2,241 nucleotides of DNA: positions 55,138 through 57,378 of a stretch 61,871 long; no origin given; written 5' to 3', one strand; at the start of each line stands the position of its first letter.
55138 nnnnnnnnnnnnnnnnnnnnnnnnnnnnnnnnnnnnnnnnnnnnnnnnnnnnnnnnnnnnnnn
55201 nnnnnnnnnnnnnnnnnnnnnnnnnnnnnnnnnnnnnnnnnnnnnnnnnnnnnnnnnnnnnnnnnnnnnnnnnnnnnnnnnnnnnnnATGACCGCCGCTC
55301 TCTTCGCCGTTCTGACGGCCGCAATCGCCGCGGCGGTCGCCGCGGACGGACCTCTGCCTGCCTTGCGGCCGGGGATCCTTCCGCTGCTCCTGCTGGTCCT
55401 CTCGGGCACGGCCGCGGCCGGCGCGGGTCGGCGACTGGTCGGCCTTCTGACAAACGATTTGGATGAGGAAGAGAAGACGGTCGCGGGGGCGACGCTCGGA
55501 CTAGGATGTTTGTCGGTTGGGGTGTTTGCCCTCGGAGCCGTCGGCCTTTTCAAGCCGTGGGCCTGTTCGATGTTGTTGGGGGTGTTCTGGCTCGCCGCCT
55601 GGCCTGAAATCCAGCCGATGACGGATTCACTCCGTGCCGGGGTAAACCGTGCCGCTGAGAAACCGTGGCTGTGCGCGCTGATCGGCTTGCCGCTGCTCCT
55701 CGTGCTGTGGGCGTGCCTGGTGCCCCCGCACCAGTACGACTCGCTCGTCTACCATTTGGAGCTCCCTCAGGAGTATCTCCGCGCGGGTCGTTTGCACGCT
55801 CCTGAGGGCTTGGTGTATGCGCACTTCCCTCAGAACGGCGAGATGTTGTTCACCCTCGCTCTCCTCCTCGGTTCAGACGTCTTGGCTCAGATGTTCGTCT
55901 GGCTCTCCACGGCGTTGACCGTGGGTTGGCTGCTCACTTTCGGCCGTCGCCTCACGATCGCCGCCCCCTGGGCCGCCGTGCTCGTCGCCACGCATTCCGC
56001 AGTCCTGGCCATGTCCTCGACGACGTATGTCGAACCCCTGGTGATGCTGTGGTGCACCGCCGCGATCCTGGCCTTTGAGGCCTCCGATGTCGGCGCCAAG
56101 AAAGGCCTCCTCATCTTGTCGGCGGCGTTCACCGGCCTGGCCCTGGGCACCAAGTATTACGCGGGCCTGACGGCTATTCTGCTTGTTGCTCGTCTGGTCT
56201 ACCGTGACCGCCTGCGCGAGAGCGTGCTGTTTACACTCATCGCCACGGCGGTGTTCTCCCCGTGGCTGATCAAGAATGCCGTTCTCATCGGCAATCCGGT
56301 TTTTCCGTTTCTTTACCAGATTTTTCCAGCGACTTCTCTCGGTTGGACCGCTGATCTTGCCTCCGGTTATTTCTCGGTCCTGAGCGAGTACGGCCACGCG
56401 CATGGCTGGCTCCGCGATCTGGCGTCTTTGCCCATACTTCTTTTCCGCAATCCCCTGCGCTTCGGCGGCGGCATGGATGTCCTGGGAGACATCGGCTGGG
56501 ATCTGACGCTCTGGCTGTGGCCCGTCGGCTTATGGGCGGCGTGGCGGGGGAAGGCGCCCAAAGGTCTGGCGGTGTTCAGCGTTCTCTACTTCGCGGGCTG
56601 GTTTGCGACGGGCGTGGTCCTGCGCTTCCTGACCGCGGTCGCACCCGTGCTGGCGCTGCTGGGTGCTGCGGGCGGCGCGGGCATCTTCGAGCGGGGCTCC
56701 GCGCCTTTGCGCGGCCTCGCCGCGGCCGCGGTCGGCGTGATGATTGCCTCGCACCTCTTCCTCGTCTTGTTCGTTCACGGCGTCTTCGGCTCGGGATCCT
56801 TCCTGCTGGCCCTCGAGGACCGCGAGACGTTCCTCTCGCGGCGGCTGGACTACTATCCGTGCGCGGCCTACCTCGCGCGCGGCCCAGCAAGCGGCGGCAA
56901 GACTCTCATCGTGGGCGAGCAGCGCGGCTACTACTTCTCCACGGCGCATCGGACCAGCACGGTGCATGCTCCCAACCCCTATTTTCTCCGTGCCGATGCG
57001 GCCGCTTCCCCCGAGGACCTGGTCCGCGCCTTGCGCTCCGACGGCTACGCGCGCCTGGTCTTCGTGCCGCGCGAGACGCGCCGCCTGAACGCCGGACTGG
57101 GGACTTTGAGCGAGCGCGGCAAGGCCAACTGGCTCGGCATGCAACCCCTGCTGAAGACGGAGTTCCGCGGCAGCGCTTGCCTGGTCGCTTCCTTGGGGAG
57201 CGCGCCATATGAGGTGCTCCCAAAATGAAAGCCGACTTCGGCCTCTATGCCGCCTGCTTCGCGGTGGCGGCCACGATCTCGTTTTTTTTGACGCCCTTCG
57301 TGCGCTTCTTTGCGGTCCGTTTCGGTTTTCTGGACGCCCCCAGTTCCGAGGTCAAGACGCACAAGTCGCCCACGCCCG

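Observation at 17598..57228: Five DPM1-like GT2 / GT-C sets in one 40-kb stretch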

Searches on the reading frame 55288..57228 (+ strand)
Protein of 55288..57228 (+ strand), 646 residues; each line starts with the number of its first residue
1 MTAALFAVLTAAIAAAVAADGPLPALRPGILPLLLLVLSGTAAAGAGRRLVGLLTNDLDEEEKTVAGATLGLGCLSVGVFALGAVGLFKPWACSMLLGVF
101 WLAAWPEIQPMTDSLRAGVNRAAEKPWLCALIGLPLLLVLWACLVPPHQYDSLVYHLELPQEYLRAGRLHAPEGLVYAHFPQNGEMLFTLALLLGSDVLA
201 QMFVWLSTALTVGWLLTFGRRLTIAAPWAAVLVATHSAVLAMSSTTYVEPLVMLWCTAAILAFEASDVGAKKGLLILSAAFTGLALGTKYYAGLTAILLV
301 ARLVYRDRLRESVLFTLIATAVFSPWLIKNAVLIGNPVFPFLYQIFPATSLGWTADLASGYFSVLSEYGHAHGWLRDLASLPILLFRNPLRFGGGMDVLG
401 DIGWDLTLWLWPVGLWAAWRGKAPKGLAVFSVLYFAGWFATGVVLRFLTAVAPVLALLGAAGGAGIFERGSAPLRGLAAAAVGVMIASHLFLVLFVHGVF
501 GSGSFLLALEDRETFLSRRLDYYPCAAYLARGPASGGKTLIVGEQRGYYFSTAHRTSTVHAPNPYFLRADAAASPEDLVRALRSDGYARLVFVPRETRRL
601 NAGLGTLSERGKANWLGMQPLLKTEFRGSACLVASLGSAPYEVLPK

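Call 3: search_protein_families(library=pfam, proteins=[window:55288-57228:+], max_evalue=0.01)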
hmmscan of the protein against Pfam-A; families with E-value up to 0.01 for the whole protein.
window:55288-57228:+ (646 aa): 0 families

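Call 11: search_protein_families(library=ncbifam, proteins=[window:55288-57228:+], max_evalue=0.01)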
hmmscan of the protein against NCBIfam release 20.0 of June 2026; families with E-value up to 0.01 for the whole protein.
window:55288-57228:+ (646 aa): 1 family
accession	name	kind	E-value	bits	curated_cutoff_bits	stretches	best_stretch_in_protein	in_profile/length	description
NF047510.1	LIC_10190_fam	subfamily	1.2e-07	30.8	100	1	67-353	33-323/424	LIC_10190 family membrane protein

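Call 14: search_solved_structures(query=window:55288-57228:+, max_evalue=1)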
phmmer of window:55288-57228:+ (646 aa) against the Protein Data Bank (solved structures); distinct sequences matched with E-value up to 1: 0.

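Call 18: find_homologous_proteins(query=window:55288-57228:+, max_evalue=0.001)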
Query window:55288-57228:+ (646 aa): 380 proteins with E <= 0.001 among 8000 candidates; the best 120 are listed.
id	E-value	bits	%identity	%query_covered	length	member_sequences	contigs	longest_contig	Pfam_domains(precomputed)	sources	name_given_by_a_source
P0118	0.0e+0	1422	100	100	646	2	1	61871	PF26626.1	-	-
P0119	0.0e+0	1217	85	99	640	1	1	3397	PF26626.1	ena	-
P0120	0.0e+0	1202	84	99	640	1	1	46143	PF26626.1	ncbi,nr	ncbi:MAG: hypothetical protein A2V88_01110 [Elusimicrobia bacterium RBG_16_66_12]|nr:MAG: hypothetic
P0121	0.0e+0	1187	82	99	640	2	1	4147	PF26626.1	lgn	-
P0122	0.0e+0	1171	82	95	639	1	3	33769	PF26626.1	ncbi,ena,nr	ncbi:MAG: hypothetical protein A2506_11200 [Elusimicrobia bacterium RIFOXYD12_FULL_66_9]|nr:MAG: hyp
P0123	0.0e+0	1171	81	96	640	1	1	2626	PF26626.1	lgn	-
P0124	0.0e+0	1157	80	95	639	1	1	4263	-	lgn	-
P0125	0.0e+0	1091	77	91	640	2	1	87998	PF26626.1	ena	-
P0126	0.0e+0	1062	75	96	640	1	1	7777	PF26626.1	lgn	-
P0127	0.0e+0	1047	72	99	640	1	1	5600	PF26626.1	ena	-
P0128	8.0e-291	984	71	99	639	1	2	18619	PF26626.1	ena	-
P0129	4.4e-287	972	71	96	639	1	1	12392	PF02366.25,PF26626.1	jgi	jgi:hypothetical protein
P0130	1.4e-282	957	69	96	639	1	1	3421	PF26626.1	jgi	jgi:hypothetical protein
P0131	5.9e-280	949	71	89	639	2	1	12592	PF26626.1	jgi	-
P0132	8.5e-280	948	68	96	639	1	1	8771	PF26626.1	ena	-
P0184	1.1e-214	733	57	98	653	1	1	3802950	PF02366.25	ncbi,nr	ncbi:MAG: phospholipid carrier-dependent glycosyltransferase [Elusimicrobiota bacterium]|nr:MAG: pho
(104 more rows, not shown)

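Call 28: find_encoding_contigs(protein=P0184, flank=10000, max_places=2)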
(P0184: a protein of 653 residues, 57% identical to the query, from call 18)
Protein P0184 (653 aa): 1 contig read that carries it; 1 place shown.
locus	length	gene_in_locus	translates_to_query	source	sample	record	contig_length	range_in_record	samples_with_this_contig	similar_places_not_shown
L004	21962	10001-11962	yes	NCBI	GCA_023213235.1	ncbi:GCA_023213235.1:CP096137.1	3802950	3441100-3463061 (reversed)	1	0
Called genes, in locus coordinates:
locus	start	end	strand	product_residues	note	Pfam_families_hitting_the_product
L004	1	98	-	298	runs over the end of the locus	PF00089:Trypsin, PF13365:Trypsin_2, PF00595:PDZ (weak), PF13180:PDZ_2, PF17820:PDZ_6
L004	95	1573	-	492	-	PF02517:Rce1-like (weak)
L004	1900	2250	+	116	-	PF00462:Glutaredoxin (faint), PF03960:ArsC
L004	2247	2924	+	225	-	PF00535:Glycos_transf_2, PF13641:Glyco_tranf_2_3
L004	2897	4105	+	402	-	PF13231:PMT_2 (weak)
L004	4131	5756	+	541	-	PF13231:PMT_2 (weak)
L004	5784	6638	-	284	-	-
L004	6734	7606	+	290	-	PF01073:3Beta_HSD, PF01370:Epimerase, PF04321:RmlD_sub_bind, PF05368:NmrA, PF13460:NAD_binding_10, PF16363:GDP_Man_Dehyd, PF02719:Polysacc_synt_2 (weak)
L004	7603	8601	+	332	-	PF01408:GFO_IDH_MocA, PF02894:GFO_IDH_MocA_C (weak), PF22725:GFO_IDH_MocA_C3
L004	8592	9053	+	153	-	-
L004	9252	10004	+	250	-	PF00535:Glycos_transf_2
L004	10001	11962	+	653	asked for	PF02366:PMT (weak)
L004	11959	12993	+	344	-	PF00953:Glycos_transf_4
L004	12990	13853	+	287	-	PF01266:DAO, PF12831:FAD_oxidored (weak), PF13450:NAD_binding_8, PF01593:Amino_oxidase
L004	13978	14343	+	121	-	-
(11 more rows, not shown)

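Call 29: predict_structure(alignment_id=A1)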
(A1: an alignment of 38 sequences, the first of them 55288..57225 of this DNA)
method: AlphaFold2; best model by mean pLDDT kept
length: 646 residues; sequences in the alignment: 38
mean_pLDDT: 79.7   pTM: 0.84
mean pLDDT of the five models: 79.7, 77.4, 77.3, 76.2, 75.7
residues with pLDDT >= 90: 217; 70-90: 257; 50-70: 143; < 50: 29
segments of 3 or more residues with pLDDT < 50: 151-153, 367-369, 394-400, 639-646
pLDDT, mean of each block of 10 residues (from residue 1): 73 66 63 91 94 93 96 94 91 94 93 89 87 91 65 62 80 55 81 87 93 96 92 87 80 96 91 96 89 91 95 97 83 64 64 61 53 66 57 46 69 89 88 84 70 92 84 84 83 71 56 73 86 74 74 68 72 90 87 76 71 87 88 74 32
secondary structure, 60 per line:
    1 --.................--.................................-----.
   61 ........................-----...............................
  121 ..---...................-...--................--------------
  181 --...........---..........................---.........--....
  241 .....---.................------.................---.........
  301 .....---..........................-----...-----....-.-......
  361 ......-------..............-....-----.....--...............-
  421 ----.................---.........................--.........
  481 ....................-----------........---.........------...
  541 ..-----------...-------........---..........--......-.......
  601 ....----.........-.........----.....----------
elements in order: H3-19 H22-54 H60-84 H90-122 H126-144 H151-166 H183-193 H197-222 H226-234 H237-245 H249-265 H272-288 H292-305 H309-334 H355-366 H374-387 H389-392 H398-402 H405-419 H425-441 H445-469 H472-500 H512-519 H523-531 E538-542 E554-556 H564-571 H575-584 E587-592 H594-604 H609-617 E622-627 E632-636

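Call 34: fold_search(model_id=the predicted structure, library=pdb)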
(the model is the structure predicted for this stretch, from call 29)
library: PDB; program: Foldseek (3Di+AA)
matches with E <= 10: 151; with E <= 0.001: 12
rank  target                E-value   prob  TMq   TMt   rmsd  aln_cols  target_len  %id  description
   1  7oci_F                5.4e-07  1.00  0.51  0.51  11.4       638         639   13  Cryo-EM structure of yeast Ost6p containing oligosaccharyltransferase complex (released 2022-02-16)
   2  9n9j_I                1.2e-06  1.00  0.47  0.44  14.1       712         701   12  Structure of a GRP94 folding intermediate engaged with a CCDC134- and FKBP11-bound secretory translocon (released 2025-11-19)
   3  5f15                  9.2e-06  1.00  0.50  0.58   8.5       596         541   14  Crystal Structure of ArnT from Cupriavidus metallidurans bound to Undecaprenyl phosphate (released 2016-02-17)
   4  6c26_A                1.0e-05  1.00  0.50  0.50  12.2       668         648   12  The Cryo-EM structure of a eukaryotic oligosaccharyl transferase complex (released 2018-01-31)
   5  5ezm                  1.2e-05  1.00  0.50  0.58   7.7       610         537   14  Crystal Structure of ArnT from Cupriavidus metallidurans in the apo state (released 2016-02-17)
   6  8if8_C                8.2e-05  1.00  0.41  0.43  16.8       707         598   15  Arabinosyltransferase AftA (released 2023-05-31)
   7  6s7o_A                8.9e-05  1.00  0.46  0.46  11.5       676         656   11  Cryo-EM structure of human oligosaccharyltransferase complex OST-A (released 2019-12-18)
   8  9s6s_A                1.5e-04  1.00  0.37  0.42   8.4       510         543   13  Ternary cryo-EM structure of human ALG9 with Dol25-PP-GlcNAc2Man6, Dol25-P-Man and Fab (released 2026-03-18)
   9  9i5k_A                2.0e-04  1.00  0.34  0.43  12.4       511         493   13  Structure of the Chaetomium thermophilum Pmt4 homodimer (C2 symmetry) (released 2025-12-24)
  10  9s6u_A                2.8e-04  1.00  0.40  0.46   7.9       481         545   14  Ternary cryo-EM structure of human ALG9 with Dol25-PP-GlcNAc2Man8, Dol25-P-Man and Fab (released 2026-03-18)
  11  9s6t_A                2.8e-04  1.00  0.41  0.53  10.4       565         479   12  Ternary cryo-EM structure of chicken ALG12 with Dol25-PP-GlcNAc2Man7, Dol25-P-Man, and Fab (released 2026-03-18)
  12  6gxc_A                2.8e-04  1.00  0.44  0.41  10.5       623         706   12  Bacterial oligosaccharyltransferase PglB in complex with an inhibitory peptide and a reactive lipid-linked oligosaccha (released 2018-11-14)
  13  5ogl_A                1.9e-03  1.00  0.42  0.39  10.1       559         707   13  Structure of bacterial oligosaccharyltransferase PglB in complex with an acceptor peptide and an lipid-linked oligosac (released 2017-10-25)
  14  7bvf_B                1.7e-02  1.00  0.36  0.23  10.2       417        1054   14  Cryo-EM structure of Mycobacterium tuberculosis arabinosyltransferase EmbA-EmbB-AcpM2 in complex with ethambutol (released 2020-04-29)
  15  9dm5                  2.0e-02  1.00  0.30  0.47  12.2       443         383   14  Product-Bound mannosyltransferase PimE (released 2025-06-25)
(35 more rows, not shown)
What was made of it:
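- On Oligosaccharyltransferase (STT3/PglB/AglB) for 55288-57228: STT3 is the top fold hit, but ArnT, AftA and ALG9 score similarly (call 34).
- The top fold matches of the set-4 GT-C are STT3 and OST, and its C-terminal domain weakly resembles the AglB C-terminal globular domain (call 34). ArnT matches about as well (TMt 0.58, call 34).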

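Call 45: find_related_loci(query=A1, collection=genome_contigs, flank=6000)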
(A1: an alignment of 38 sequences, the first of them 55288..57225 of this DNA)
Query A1 (646 aa) in genome_contigs; peptide patterns used: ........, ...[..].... (x = any residue, [..] = any of these).
87 stretches matched a pattern; 77 encode a relative of the query (tblastn E <= 1e-3); 75 distinct loci.
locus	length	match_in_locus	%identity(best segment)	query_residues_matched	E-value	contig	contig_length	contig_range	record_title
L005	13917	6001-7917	84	1-639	0e+0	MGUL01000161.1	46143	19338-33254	MAG: Elusimicrobia bacterium RBG_16_66_12 RBG_16_scaffold_5886, whole genome shotgun sequence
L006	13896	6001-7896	67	7-638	0e+0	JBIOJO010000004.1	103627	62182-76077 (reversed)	MAG: Elusimicrobiota bacterium isolate GcC5-9 k141_709319_length_103627_cov_46.0000, whole genome shotgun sequence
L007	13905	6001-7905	60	1-636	0e+0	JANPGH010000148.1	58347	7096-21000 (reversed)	MAG: Elusimicrobiota bacterium isolate VAR_69_metabat_387 VAR_69_k141_1086768, whole genome shotgun sequence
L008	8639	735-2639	67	1-636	0e+0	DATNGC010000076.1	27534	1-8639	MAG TPA_asm: Elusimicrobiota bacterium isolate SMAG_U11311 k141_4131297, whole genome shotgun sequence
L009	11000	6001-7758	68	56-642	0e+0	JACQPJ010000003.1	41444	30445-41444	MAG: Elusimicrobia bacterium isolate NC_groundwater_1304_Ag_S-0.2um_69_76 S_p2_S4_coassembly_k141_99174, whole genome sh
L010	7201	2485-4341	61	20-638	0e+0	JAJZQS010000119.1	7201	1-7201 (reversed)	MAG: bacterium isolate SKS1.bin53 NODE_18230_length_7201_cov_8.182075, whole genome shotgun sequence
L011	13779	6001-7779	65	45-637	0e+0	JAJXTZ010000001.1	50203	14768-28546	MAG: bacterium isolate BP4.bin73 NODE_599_length_50203_cov_2.910836, whole genome shotgun sequence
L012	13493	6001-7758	65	51-637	0e+0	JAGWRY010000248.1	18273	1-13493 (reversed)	MAG: Elusimicrobia bacterium isolate REEB337 k141_2399119, whole genome shotgun sequence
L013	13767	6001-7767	77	51-639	0e+0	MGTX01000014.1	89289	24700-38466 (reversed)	MAG: Elusimicrobia bacterium GWA2_66_18 gwa2_scaffold_221, whole genome shotgun sequence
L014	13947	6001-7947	56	3-636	0e+0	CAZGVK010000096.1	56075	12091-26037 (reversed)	MAG TPA_asm: uncultured Elusimicrobia sp. isolate binchicken_co203_514 genome assembly, contig: k141_3029673, whole geno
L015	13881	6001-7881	56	25-636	0e+0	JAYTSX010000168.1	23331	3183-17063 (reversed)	MAG: Elusimicrobiota bacterium isolate GFS_5282 GFS_5282_167, whole genome shotgun sequence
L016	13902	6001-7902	56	18-636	0e+0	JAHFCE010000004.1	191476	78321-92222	MAG: Elusimicrobia bacterium isolate nzgw214 NODE_3_length_191477_cov_4.513707, whole genome shotgun sequence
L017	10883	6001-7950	54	2-636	0e+0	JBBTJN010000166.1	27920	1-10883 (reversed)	MAG: Elusimicrobiota bacterium isolate H52-bin097_1 H52_bin097_1_000000000166, whole genome shotgun sequence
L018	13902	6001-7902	56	18-636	0e+0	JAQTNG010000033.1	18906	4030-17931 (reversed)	MAG: Elusimicrobia bacterium isolate STA_59 NODE_5544_length_18906_cov_2.845199_Sandtown_A, whole genome shotgun sequenc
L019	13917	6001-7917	54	13-636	0e+0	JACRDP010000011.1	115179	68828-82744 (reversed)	MAG: Elusimicrobia bacterium isolate NC_groundwater_1675_Pr3_B-0.1um_66_20 SR-2_scaffold_141_1752064, whole genome shotg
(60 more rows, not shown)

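Call 62: find_encoding_contigs(protein=P0120, flank=10000, max_places=1)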
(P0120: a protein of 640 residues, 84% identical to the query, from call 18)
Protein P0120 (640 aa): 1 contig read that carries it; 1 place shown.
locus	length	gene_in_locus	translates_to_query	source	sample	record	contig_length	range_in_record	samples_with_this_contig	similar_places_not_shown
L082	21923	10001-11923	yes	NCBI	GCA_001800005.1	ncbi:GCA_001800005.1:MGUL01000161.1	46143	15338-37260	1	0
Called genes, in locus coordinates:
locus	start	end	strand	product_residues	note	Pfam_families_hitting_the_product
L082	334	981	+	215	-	PF00156:Pribosyltran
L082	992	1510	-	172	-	PF08534:Redoxin, PF00578:AhpC-TSA, PF00085:Thioredoxin, PF13905:Thioredoxin_8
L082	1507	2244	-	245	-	PF02683:DsbD_TM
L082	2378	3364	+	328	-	PF01641:SelR, PF01625:PMSR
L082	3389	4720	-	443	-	PF00270:DEAD, PF04851:ResIII (faint), PF00271:Helicase_C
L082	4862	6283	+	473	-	PF00206:Lyase_1, PF10415:FumaraseC_C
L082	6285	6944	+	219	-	PF00512:HisKA, PF02518:HATPase_c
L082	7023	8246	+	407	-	-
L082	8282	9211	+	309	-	PF13424:TPR_12 (faint)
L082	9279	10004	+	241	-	PF00535:Glycos_transf_2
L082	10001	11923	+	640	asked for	PF26626:DUF8201 (faint)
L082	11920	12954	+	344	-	PF00953:Glycos_transf_4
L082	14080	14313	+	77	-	-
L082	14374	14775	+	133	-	-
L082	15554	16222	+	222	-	PF02568:ThiI (faint), PF06508:QueC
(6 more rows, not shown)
